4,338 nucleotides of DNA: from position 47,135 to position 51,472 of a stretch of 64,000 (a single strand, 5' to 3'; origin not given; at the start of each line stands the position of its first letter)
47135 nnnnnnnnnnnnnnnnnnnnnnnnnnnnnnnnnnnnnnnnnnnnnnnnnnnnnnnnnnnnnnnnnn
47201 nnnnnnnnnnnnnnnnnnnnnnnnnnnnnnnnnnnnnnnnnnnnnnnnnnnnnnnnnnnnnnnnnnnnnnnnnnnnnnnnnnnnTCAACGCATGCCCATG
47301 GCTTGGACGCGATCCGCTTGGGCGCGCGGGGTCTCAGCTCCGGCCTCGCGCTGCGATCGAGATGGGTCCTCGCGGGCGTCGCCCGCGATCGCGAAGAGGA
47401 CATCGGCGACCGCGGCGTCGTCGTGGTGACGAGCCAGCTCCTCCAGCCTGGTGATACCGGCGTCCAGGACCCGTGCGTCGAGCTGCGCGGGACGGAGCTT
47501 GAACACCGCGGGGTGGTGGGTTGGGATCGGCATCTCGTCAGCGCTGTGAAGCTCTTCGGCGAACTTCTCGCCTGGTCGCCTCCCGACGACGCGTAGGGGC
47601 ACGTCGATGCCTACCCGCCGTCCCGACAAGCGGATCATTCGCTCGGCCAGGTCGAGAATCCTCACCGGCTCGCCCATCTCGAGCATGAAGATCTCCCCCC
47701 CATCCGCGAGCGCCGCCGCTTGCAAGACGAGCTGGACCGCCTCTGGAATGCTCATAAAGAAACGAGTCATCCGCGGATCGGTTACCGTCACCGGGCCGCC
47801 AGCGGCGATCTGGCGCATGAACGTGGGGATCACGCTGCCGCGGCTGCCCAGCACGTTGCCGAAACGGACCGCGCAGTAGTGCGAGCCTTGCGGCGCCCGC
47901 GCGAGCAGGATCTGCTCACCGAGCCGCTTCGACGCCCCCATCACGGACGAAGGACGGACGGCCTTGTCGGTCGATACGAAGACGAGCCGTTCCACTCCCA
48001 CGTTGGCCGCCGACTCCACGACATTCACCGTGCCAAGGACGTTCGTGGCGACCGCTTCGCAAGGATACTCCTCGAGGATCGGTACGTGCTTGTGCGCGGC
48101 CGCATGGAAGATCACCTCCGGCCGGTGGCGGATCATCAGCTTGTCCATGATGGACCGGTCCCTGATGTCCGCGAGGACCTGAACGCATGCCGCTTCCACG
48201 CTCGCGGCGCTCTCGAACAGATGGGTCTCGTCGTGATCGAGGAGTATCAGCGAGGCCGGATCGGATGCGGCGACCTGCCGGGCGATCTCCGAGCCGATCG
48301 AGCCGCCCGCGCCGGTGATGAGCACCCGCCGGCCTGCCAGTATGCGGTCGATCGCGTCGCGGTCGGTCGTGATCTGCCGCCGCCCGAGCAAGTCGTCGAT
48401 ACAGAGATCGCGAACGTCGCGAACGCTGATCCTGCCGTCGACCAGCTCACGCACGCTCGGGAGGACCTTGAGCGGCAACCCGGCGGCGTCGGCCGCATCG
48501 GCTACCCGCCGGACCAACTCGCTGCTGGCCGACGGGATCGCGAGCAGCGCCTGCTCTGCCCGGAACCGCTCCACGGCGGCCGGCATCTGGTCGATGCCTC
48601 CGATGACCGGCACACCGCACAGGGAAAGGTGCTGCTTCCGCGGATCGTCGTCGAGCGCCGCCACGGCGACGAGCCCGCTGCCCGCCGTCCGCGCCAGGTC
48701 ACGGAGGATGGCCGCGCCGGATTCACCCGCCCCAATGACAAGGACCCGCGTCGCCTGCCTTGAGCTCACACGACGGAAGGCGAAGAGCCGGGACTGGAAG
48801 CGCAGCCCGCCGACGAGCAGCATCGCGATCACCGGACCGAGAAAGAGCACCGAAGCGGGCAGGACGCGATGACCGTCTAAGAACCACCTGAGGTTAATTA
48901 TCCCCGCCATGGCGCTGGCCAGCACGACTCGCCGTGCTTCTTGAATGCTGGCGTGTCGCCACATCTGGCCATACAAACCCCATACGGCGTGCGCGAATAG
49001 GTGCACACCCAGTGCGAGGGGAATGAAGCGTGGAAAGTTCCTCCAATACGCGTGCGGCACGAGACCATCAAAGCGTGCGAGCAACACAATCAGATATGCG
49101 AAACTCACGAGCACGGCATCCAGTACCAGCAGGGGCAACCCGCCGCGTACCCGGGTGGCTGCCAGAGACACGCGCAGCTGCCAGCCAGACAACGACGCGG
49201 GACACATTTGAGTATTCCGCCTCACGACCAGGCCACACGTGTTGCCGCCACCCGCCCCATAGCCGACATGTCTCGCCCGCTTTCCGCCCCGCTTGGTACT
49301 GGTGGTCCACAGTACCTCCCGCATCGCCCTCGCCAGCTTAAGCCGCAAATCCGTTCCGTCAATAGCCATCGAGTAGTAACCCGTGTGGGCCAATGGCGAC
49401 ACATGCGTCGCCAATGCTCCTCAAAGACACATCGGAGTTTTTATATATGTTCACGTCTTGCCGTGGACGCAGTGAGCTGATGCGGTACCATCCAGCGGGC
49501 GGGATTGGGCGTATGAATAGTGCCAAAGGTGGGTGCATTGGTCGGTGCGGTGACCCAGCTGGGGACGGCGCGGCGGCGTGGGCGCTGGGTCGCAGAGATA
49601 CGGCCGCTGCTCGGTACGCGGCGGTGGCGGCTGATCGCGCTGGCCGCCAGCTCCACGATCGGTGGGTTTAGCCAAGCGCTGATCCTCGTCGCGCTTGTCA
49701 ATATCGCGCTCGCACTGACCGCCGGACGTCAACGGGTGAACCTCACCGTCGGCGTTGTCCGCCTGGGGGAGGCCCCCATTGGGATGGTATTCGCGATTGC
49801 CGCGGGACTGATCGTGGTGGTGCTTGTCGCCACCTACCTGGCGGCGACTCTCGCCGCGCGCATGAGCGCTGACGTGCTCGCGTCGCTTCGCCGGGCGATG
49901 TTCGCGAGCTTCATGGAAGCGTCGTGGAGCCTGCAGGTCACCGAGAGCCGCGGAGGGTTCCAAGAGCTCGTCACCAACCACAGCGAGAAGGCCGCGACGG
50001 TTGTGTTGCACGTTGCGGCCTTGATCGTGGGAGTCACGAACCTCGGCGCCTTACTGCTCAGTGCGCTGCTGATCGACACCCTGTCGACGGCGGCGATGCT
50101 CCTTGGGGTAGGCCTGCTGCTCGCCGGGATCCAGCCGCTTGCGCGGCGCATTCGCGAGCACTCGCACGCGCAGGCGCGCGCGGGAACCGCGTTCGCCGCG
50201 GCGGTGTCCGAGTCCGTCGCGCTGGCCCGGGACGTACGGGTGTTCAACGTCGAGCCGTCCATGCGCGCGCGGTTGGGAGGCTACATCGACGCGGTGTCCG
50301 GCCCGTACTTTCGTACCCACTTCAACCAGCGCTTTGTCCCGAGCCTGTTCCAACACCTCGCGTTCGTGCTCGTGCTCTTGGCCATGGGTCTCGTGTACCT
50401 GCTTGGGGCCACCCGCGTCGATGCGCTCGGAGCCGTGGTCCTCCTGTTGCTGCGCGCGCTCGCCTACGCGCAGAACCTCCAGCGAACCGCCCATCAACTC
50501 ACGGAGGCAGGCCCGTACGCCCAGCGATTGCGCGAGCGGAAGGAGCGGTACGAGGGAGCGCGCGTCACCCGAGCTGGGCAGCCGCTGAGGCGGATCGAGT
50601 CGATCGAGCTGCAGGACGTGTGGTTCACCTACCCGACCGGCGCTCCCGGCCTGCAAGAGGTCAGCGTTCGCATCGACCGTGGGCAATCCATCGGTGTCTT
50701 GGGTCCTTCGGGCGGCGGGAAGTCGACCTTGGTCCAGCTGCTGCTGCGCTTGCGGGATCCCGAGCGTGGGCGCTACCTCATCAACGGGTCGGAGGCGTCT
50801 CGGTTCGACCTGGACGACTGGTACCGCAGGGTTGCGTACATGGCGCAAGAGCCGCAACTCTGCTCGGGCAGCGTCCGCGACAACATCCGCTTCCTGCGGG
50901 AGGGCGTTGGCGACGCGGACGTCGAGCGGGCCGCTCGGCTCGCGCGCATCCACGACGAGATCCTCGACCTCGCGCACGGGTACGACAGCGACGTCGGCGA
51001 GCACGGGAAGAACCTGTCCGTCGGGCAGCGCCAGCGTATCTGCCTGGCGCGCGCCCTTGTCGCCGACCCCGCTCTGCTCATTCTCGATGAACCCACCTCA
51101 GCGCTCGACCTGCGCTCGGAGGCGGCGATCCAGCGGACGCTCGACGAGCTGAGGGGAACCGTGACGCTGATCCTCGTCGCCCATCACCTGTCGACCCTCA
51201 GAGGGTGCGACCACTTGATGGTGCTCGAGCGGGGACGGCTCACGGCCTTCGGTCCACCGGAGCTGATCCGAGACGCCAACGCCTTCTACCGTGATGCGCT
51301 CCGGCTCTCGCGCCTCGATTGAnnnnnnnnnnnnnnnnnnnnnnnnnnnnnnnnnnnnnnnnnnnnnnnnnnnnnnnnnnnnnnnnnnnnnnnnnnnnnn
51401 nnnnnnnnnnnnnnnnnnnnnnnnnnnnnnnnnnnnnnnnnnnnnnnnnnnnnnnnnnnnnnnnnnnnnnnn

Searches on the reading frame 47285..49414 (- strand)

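Call 77: search_protein_families(library=pfam, proteins=[window:47285-49414:-], max_evalue=0.0001)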
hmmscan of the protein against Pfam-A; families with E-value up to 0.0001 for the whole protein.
window:47285-49414:- (709 aa): 9 families
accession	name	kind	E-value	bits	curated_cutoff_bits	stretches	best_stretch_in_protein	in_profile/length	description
PF02719.21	Polysacc_synt_2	-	1.4e-105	353.2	20.2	1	364-640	1-291/293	Polysaccharide biosynthesis protein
PF01370.27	Epimerase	-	4e-27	95.6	20.9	1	364-573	1-234/240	NAD dependent epimerase/dehydratase family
PF04321.23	RmlD_sub_bind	-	1.5e-17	64.1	27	1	363-542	2-173/287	RmlD substrate binding domain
PF16363.11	GDP_Man_Dehyd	-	9.1e-15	55.4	27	1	365-484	1-131/332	GDP-mannose 4,6 dehydratase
PF01073.25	3Beta_HSD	-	3e-10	40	22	1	365-490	1-124/280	3-beta hydroxysteroid dehydrogenase/isomerase family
PF13727.12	CoA_binding_3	-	2.3e-07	31.5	25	1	157-305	15-161/175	CoA-binding domain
PF00899.27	ThiF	-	3.5e-06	26.8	28.1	0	352-396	12-54/238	ThiF family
PF07993.18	NAD_binding_4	-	1.3e-05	25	20.1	0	431-487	88-141/258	Male sterility protein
PF13460.12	NAD_binding_10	-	6.8e-05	23.2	27.2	1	368-487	1-103/184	NAD(P)H-binding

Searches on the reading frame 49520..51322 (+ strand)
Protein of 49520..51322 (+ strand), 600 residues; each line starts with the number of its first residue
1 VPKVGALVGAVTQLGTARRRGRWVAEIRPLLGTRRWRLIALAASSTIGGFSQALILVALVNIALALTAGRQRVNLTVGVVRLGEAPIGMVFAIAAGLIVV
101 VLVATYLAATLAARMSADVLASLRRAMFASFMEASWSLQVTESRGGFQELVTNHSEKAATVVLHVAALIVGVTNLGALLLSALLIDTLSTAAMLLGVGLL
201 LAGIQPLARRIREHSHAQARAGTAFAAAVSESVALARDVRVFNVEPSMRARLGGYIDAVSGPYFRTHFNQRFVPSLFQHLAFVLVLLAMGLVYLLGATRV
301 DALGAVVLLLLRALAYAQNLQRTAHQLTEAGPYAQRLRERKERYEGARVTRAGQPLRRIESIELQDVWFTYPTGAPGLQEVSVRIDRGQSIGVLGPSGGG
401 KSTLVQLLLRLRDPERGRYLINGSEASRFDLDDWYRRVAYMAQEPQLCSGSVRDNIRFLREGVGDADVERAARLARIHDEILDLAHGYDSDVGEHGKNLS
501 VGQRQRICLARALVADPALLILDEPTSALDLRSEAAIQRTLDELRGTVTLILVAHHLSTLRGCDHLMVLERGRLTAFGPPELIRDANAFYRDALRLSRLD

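Call 77: search_protein_families(library=pfam, proteins=[window:49520-51322:+], max_evalue=0.0001)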
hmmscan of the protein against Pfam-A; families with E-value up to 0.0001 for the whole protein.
window:49520-51322:+ (600 aa): 2 families
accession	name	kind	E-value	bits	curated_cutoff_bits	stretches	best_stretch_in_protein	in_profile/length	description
PF00005.33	ABC_tran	-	1.7e-29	103.6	25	1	378-527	1-137/137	ABC transporter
PF13304.12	AAA_21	-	1.3e-05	25.9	27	0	499-558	238-301/304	AAA domain, putative AbiEii toxin, Type IV TA system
